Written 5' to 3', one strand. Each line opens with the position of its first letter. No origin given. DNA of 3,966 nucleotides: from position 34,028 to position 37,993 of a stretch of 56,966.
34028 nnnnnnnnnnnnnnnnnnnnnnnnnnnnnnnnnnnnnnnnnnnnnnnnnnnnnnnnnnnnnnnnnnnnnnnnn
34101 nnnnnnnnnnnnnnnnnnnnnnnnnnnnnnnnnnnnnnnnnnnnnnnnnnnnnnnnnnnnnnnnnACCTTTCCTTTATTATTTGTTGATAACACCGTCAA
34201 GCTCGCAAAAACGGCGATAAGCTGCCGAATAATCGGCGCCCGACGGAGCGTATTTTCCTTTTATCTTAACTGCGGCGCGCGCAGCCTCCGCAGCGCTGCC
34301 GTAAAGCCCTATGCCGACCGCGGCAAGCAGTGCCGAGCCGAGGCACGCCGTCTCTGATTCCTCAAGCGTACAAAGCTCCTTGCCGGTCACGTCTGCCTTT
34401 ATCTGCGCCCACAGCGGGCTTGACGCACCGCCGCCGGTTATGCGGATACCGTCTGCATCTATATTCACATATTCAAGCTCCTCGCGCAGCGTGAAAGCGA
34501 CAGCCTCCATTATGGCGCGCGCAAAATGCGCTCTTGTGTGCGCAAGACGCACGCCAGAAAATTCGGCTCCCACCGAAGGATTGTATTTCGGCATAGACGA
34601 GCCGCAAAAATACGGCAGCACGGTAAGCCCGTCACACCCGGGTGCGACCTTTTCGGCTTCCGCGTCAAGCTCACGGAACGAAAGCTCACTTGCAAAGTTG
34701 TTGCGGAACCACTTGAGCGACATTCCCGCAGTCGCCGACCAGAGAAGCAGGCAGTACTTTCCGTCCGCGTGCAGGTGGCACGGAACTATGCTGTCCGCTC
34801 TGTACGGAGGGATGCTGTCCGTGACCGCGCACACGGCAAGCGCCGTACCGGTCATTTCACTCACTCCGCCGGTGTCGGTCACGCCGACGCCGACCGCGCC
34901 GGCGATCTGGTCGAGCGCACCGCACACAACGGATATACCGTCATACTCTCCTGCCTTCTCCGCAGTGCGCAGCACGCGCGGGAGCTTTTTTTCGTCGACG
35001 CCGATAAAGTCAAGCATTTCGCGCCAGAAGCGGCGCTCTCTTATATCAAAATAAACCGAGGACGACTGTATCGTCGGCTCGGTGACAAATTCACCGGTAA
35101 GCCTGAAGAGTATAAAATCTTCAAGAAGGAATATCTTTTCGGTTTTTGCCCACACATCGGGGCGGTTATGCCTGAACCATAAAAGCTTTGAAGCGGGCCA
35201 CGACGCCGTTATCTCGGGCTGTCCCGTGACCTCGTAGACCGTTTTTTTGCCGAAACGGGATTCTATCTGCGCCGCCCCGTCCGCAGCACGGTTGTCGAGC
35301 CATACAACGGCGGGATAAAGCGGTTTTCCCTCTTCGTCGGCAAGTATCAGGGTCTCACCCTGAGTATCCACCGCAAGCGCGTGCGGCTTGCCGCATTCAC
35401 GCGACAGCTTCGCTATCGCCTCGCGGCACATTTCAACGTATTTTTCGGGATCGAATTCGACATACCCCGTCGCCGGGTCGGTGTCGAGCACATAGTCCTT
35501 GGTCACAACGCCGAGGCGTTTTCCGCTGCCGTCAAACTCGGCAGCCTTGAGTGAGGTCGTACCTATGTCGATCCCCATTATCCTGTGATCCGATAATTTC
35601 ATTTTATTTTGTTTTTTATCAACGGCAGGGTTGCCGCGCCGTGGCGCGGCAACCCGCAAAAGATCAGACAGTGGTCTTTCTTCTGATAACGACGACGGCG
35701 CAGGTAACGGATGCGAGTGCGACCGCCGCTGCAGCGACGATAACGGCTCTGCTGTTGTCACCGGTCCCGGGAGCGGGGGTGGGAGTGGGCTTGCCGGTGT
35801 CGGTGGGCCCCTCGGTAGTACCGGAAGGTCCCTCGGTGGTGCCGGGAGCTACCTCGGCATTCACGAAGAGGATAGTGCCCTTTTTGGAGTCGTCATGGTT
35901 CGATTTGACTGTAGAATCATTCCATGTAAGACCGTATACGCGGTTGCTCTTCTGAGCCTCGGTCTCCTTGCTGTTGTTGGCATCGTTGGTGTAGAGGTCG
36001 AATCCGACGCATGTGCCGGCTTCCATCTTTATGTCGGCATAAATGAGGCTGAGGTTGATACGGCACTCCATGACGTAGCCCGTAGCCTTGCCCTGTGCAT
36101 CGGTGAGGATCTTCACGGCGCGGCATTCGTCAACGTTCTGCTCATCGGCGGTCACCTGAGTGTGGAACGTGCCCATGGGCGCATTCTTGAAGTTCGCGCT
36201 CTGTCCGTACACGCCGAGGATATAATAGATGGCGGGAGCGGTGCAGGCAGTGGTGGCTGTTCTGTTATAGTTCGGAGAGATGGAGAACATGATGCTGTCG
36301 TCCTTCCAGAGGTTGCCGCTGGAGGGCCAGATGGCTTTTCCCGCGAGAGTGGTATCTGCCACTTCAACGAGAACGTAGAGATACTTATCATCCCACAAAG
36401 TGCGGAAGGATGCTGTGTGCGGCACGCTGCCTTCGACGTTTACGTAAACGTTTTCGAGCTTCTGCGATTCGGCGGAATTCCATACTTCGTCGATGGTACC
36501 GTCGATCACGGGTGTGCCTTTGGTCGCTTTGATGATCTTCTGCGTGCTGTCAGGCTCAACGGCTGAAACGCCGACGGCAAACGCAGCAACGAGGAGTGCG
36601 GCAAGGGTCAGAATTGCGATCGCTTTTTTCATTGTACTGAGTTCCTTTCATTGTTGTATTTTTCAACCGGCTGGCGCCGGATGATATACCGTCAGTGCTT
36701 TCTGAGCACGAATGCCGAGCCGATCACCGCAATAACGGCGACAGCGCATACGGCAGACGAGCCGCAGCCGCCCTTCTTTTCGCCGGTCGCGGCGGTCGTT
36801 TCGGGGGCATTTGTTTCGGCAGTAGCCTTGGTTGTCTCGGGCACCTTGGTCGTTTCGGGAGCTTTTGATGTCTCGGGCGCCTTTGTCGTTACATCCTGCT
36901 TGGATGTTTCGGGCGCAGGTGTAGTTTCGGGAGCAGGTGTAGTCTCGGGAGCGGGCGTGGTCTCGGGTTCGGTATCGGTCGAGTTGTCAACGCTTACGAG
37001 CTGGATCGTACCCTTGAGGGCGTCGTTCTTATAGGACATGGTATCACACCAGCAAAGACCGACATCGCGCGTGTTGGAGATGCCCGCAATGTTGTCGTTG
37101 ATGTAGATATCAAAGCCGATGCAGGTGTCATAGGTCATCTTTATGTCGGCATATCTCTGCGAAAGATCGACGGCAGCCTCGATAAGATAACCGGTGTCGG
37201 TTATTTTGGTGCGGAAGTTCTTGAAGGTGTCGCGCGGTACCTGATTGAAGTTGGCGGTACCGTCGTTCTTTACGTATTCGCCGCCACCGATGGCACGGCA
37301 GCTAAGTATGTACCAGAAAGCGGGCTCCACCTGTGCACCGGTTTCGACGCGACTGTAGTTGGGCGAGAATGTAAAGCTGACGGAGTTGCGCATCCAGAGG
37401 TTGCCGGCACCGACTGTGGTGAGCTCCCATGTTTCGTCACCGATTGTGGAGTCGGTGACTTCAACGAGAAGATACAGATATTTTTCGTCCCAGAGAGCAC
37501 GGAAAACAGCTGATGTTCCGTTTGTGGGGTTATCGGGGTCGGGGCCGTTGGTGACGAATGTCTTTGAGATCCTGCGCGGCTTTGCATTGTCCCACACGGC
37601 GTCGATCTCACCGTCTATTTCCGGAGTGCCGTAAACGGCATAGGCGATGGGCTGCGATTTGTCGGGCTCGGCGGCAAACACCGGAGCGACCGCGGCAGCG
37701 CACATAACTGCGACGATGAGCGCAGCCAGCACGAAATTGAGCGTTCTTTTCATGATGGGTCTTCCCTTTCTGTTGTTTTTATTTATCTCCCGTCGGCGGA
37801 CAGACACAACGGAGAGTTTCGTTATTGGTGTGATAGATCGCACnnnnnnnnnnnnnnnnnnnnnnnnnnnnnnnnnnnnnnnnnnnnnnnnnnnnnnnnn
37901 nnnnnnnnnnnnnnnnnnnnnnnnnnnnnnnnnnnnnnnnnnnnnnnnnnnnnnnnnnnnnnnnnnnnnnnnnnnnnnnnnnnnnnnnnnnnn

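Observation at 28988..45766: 16.6-kb unidirectional 14-gene glycan locus built largely from duplicated, uncharacterised components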

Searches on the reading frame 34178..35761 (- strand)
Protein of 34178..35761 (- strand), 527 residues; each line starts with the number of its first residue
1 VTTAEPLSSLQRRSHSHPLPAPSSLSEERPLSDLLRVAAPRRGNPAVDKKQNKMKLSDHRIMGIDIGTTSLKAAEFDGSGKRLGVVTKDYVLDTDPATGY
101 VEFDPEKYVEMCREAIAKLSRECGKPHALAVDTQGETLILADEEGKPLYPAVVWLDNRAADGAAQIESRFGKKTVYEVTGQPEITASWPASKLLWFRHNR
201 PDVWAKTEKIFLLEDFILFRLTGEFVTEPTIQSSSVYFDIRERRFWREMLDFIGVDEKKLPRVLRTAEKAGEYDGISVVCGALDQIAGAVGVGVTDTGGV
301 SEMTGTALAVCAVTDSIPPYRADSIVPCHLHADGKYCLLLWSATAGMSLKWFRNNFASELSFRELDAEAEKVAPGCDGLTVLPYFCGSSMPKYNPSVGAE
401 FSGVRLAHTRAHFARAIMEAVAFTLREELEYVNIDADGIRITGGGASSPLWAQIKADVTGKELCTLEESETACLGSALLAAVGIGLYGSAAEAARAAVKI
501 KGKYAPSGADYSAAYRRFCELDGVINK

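Call 5: search_protein_families(library=pfam, proteins=[window:34178-35761:-], max_evalue=0.1)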
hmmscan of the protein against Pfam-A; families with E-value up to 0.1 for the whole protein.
window:34178-35761:- (527 aa): 2 families
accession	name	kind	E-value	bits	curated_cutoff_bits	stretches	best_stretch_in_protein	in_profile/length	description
PF00370.27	FGGY_N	-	9.4e-47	160.1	28.8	1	61-274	2-217/245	FGGY family of carbohydrate kinases, N-terminal domain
PF02782.22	FGGY_C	-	8.5e-25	88.1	27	1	344-483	46-197/198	FGGY family of carbohydrate kinases, C-terminal domain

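Call 12: search_protein_families(library=ncbifam, proteins=[window:34178-35761:-], max_evalue=0.001)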
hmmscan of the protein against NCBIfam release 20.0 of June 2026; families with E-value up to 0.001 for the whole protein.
window:34178-35761:- (527 aa): 12 families
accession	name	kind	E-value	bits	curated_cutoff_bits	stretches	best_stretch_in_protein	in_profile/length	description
TIGR01312.1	XylB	equivalog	2.8e-88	296.6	380.25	1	62-520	1-478/481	xylulokinase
TIGR01314.1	gntK_FGGY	equivalog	6.3e-54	183.3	648.55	1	61-507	2-472/505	gluconokinase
TIGR01311.1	glycerol_kin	equivalog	8.8e-50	169.4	590.35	1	61-506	3-472/496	glycerol kinase GlpK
NF008187.0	PRK10939.1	equivalog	6.3e-46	157.1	528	1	59-510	4-485/521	autoinducer-2 kinase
NF011601.0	PRK15027.1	equivalog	3.5e-43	147.7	912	1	62-485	3-437/484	xylulokinase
NF000756.0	PRK00047.1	subfamily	1.7e-42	145.4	498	1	59-507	5-474/502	glycerol kinase GlpK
TIGR02628.1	fuculo_kin_coli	equivalog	7e-38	130.8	470.9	2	64-273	6-217/465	L-fuculokinase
NF003154.0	PRK04123.1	equivalog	1.6e-24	86.5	428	2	361-521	365-533/554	ribulokinase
TIGR02627.1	rhamnulo_kin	equivalog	2e-20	72.8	527.95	1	99-275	41-216/454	rhamnulokinase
NF007925.0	PRK10640.1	equivalog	3.5e-17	62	639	1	97-282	45-234/489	rhamnulokinase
TIGR01315.1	5C_CHO_kinase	subfamily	1.8e-16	59.9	408.7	2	61-225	2-174/541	FGGY family pentulose kinase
TIGR01234.1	L-ribulokinase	equivalog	1.1e-15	57.4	583.25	1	365-522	362-527/536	ribulokinase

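Call 47: search_solved_structures(query=window:34178-35602:-, max_evalue=1e-20)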
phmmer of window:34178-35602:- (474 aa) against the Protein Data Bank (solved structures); distinct sequences matched with E-value up to 1e-20: 36.
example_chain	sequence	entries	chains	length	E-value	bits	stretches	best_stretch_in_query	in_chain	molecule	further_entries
6k78_A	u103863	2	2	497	1.1e-40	143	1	8-441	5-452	Glycerol kinase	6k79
3gbt_A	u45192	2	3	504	1.3e-40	142.8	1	7-469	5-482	Gluconate kinase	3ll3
2zf5_O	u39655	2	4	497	1.4e-40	142.6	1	8-441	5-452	Glycerol kinase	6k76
6k78_B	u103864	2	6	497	1.4e-40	142.6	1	8-441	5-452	Glycerol kinase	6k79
2itm_A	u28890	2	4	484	3.3e-39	138.1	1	9-458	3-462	Xylulose kinase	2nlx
3ifr_A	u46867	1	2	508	3.4e-37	131.5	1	6-467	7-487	Carbohydrate kinase, FGGY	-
5vm1_A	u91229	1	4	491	4.5e-36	127.8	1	6-434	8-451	Xylulokinase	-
2dpn_A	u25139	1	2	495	9.1e-32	113.6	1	8-465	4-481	Glycerol kinase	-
6ude_A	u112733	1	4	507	1.5e-31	112.9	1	4-440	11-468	Glycerol kinase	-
3h45_X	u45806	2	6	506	1.8e-31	112.6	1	7-439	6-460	Glycerol kinase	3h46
4e1j_A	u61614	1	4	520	2.2e-31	112.3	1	8-438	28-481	Glycerol kinase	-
5ya0_A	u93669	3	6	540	2.7e-31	112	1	4-454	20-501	Autoinducer-2 kinase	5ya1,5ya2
3flc_O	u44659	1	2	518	4.2e-31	111.4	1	6-439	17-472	Glycerol kinase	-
3h3n_X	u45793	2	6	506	4.3e-31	111.4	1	7-439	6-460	Glycerol kinase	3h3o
1r59_O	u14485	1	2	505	4.4e-31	111.3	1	7-439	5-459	Glycerol kinase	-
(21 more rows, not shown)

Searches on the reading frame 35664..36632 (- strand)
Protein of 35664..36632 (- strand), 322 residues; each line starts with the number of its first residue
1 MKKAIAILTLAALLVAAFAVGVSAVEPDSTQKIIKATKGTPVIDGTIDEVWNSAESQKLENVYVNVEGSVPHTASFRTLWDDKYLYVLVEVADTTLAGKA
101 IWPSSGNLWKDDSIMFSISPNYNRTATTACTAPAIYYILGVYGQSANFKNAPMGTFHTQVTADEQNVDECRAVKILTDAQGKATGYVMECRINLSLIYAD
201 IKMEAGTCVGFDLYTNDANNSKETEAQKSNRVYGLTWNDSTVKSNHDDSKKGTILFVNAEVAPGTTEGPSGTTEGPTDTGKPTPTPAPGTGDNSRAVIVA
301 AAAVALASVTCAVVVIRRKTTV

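Call 4: search_protein_families(library=pfam, proteins=[window:35664-36632:-], max_evalue=0.1)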
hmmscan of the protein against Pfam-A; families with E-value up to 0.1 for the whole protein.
window:35664-36632:- (322 aa): 2 families
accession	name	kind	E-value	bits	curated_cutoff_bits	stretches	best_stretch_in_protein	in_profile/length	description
PF06452.16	CBM9_1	-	3.1e-21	76.5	23.4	1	43-255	1-181/185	Carbohydrate family 9 binding domain-like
PF03189.18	Otopetrin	-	0.059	12.7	27.8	1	155-246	143-229/434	Otopetrin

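Call 11: search_protein_families(library=ncbifam, proteins=[window:35664-36632:-], max_evalue=0.01)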
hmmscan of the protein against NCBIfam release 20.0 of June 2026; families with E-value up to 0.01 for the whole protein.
window:35664-36632:- (322 aa): 1 family
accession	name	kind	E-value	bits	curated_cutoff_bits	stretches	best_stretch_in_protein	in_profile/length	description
NF050032.1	Rv1733c_fam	subfamily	0.0027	17.7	80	0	278-315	119-156/180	Rv1733c family protein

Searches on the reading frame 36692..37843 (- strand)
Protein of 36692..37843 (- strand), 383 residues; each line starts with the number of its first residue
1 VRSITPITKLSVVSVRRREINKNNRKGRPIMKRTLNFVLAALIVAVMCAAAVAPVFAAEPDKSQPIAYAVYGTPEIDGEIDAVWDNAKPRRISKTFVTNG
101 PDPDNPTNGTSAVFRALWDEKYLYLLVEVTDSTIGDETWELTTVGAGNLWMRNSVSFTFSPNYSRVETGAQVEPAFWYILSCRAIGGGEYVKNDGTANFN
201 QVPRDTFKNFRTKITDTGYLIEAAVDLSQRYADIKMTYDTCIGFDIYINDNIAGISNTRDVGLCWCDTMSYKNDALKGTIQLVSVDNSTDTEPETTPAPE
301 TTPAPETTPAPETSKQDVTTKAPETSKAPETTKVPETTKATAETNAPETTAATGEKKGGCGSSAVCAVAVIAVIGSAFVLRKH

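Call 4: search_protein_families(library=pfam, proteins=[window:36692-37843:-], max_evalue=0.1)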
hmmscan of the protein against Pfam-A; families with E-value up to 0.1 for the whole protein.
window:36692-37843:- (383 aa): 2 families
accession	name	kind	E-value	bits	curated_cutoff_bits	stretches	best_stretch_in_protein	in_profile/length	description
PF06452.16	CBM9_1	-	3.3e-18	66.7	23.4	1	76-283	1-183/185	Carbohydrate family 9 binding domain-like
PF05887.16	Trypan_PARP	-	8.4e-05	23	100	1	277-372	45-132/134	Procyclic acidic repetitive protein (PARP)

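Call 11: search_protein_families(library=ncbifam, proteins=[window:36692-37843:-], max_evalue=0.01)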
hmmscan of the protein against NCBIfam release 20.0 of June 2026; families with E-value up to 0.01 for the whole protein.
window:36692-37843:- (383 aa): 1 family
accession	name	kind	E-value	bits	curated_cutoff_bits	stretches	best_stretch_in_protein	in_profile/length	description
NF038253.1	GBS_IgA_bnd_BAC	equivalog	0.00072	17.5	1700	1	289-349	826-886/1127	IgA Fc-binding protein BAC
